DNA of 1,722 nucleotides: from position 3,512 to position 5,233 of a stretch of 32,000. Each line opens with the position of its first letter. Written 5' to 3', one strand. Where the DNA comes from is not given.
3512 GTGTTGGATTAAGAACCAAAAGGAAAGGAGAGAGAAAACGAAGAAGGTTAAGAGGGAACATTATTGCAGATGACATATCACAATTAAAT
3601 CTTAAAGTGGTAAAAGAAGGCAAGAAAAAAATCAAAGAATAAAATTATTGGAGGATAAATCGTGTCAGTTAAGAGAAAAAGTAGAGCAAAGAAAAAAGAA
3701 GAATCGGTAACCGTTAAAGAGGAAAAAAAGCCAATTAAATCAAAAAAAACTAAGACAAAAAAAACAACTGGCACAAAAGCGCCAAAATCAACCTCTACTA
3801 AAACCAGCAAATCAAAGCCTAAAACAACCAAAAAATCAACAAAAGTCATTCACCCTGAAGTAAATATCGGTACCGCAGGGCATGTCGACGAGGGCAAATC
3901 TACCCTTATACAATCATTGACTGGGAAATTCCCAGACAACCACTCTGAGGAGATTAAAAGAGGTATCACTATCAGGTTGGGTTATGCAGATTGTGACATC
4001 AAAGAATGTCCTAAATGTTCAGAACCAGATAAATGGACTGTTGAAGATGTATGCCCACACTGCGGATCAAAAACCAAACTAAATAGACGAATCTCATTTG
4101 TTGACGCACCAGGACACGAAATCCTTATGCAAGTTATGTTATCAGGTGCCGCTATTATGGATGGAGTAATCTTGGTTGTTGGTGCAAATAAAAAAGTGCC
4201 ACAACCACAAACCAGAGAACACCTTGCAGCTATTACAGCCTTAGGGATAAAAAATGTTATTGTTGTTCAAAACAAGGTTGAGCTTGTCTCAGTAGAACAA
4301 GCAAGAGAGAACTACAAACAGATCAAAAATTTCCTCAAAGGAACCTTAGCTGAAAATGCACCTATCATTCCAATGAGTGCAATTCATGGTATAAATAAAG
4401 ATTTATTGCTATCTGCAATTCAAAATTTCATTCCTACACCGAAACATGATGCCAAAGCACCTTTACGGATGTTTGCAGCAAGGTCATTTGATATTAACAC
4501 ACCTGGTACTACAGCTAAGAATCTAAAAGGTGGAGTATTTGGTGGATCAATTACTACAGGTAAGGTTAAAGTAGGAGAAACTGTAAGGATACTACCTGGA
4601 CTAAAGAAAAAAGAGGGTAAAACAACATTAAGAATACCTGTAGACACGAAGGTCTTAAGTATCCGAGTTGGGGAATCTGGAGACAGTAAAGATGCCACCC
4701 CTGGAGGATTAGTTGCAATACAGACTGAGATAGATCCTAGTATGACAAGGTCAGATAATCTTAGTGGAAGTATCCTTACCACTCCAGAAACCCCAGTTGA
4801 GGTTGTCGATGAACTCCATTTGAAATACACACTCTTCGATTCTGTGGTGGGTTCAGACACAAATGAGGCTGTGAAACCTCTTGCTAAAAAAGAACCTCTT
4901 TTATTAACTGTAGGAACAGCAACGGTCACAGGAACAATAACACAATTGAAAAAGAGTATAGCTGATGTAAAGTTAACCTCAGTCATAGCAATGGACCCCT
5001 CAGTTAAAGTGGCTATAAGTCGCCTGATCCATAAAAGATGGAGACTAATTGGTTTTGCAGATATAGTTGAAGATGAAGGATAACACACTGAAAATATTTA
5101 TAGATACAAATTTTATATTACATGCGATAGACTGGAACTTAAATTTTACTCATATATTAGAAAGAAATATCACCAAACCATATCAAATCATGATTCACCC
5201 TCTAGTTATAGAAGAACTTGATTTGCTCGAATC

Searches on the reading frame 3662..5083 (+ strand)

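Call 58: search_protein_families(library=pfam, proteins=[window:3662-5083:+], max_evalue=0.001)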
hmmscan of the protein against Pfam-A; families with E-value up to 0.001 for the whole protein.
window:3662-5083:+ (473 aa): 4 families
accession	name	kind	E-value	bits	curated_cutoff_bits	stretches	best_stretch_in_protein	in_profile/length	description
PF00009.33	GTP_EFTU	-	2.1e-31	109.4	26.5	1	67-258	4-187/188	Elongation factor Tu GTP binding domain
PF09173.17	eIF2_C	-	5.5e-25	87.8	22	1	384-467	2-85/86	Initiation factor eIF2 gamma, C terminal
PF01926.29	MMR_HSR1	-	5.6e-05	23.7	21.9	1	69-205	2-113/113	50S ribosome-binding GTPase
PF03144.31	GTP_EFTU_D2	-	0.00018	22.3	30.3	1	290-355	1-58/73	Elongation factor Tu domain 2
